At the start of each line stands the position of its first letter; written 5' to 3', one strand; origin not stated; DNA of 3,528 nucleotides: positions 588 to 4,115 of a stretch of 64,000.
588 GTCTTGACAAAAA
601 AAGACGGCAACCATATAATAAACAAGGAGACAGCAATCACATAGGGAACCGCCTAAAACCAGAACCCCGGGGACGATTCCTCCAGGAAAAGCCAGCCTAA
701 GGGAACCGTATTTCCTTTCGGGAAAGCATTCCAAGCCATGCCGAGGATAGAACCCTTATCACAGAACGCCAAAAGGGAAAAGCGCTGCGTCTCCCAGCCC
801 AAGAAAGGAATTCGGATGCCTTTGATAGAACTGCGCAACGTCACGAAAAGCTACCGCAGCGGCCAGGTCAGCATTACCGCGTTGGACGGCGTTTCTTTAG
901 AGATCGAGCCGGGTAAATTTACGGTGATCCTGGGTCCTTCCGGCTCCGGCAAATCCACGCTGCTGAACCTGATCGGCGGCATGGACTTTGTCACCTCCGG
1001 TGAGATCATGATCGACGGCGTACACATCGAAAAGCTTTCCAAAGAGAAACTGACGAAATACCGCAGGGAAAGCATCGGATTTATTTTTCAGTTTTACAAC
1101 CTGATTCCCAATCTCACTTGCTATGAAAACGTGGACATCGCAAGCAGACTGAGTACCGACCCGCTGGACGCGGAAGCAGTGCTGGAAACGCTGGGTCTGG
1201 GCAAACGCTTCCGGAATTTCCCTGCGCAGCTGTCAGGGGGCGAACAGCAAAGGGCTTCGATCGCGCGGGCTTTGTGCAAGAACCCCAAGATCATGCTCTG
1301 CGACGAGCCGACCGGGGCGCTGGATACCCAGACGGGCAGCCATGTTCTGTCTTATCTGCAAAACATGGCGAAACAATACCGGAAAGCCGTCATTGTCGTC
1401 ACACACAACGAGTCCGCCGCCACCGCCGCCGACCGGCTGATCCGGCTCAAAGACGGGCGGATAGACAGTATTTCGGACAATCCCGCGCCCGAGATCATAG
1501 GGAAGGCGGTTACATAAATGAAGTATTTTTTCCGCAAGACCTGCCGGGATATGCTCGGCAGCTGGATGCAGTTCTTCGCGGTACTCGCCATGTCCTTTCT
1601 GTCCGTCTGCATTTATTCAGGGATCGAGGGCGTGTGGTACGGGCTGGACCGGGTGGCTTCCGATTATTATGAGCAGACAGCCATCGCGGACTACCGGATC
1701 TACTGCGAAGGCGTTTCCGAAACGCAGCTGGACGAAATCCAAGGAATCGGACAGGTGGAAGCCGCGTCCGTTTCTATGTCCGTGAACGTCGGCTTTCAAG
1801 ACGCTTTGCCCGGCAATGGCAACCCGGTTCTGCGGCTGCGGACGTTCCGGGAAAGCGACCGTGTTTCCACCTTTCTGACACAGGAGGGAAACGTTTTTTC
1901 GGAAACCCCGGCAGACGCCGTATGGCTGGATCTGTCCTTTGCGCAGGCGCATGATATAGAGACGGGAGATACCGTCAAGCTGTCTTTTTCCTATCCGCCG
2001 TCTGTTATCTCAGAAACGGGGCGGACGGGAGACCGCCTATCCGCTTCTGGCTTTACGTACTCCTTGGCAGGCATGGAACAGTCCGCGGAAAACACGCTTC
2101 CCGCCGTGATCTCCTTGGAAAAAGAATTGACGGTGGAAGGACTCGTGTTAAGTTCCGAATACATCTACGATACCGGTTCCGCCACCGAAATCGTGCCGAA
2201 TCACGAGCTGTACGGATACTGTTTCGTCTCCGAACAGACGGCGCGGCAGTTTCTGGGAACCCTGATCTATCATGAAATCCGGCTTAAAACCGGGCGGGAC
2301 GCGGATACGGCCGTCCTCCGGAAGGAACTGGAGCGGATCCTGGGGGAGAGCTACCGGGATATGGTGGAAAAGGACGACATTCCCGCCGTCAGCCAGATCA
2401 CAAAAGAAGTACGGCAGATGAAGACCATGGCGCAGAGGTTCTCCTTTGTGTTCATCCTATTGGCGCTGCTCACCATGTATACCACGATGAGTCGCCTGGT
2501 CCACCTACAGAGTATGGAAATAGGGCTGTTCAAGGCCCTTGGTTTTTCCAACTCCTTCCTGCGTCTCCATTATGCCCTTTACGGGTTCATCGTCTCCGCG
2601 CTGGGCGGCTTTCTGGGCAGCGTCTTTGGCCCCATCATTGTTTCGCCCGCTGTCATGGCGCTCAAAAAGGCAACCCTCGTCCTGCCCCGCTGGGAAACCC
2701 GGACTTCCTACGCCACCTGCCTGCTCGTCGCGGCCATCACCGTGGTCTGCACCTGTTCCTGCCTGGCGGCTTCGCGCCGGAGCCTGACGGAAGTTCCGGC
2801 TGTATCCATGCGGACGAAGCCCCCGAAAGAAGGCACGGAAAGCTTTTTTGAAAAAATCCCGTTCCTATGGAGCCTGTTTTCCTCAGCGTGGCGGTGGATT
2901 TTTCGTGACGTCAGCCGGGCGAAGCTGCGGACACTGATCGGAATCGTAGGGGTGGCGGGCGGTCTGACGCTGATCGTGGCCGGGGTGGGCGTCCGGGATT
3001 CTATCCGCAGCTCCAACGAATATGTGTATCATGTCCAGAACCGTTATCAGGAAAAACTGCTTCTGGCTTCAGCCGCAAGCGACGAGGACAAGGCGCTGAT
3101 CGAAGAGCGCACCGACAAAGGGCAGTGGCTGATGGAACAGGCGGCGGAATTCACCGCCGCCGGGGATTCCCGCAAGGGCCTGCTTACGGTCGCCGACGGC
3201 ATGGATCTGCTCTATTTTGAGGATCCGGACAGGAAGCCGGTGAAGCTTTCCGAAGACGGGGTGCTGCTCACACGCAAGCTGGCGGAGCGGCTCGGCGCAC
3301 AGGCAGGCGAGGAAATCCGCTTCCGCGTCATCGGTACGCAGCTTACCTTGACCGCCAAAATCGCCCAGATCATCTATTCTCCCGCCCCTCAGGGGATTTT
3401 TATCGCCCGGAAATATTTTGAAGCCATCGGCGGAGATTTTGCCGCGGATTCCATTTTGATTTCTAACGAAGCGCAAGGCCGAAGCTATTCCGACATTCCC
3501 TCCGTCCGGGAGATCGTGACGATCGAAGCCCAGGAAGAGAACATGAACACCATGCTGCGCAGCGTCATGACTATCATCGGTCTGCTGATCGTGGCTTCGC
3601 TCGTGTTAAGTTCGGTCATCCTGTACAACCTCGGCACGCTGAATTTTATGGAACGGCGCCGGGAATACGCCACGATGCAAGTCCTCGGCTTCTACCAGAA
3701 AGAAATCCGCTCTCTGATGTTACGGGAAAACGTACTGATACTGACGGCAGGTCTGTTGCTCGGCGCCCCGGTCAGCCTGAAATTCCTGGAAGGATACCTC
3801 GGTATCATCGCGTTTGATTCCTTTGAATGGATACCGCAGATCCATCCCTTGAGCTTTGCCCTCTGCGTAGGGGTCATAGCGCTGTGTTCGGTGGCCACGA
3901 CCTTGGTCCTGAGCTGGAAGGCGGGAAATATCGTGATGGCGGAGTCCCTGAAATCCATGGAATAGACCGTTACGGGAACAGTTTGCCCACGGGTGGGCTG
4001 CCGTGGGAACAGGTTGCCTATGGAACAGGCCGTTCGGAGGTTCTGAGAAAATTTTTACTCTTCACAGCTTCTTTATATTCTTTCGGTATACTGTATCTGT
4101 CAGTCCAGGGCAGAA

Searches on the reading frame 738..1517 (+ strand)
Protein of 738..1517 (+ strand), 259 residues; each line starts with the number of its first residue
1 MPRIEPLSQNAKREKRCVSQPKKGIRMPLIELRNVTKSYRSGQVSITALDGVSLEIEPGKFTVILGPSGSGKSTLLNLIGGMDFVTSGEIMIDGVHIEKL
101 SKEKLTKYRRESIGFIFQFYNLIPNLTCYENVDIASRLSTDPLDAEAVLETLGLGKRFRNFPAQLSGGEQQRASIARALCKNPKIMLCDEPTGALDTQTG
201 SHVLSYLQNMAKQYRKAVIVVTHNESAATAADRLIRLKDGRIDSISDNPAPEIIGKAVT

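Call 72: search_protein_families(library=pfam, proteins=[window:738-1517:+], max_evalue=0.00001)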
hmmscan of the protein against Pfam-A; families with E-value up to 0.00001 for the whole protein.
window:738-1517:+ (259 aa): 2 families
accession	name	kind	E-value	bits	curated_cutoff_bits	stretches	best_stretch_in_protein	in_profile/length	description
PF00005.33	ABC_tran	-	3.1e-35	122.2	25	1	49-192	1-136/137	ABC transporter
PF02463.25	SMC_N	-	2e-09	37.6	40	0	157-238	135-212/220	RecF/RecN/SMC N terminal domain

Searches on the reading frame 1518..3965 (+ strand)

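Call 72: search_protein_families(library=pfam, proteins=[window:1518-3965:+], max_evalue=0.00001)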
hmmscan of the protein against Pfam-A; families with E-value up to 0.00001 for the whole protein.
window:1518-3965:+ (815 aa): 1 family
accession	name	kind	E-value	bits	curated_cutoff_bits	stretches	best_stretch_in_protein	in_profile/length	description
PF02687.27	FtsX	-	4.6e-24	85.2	25.5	2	689-804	2-117/120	FtsX-like permease C-terminal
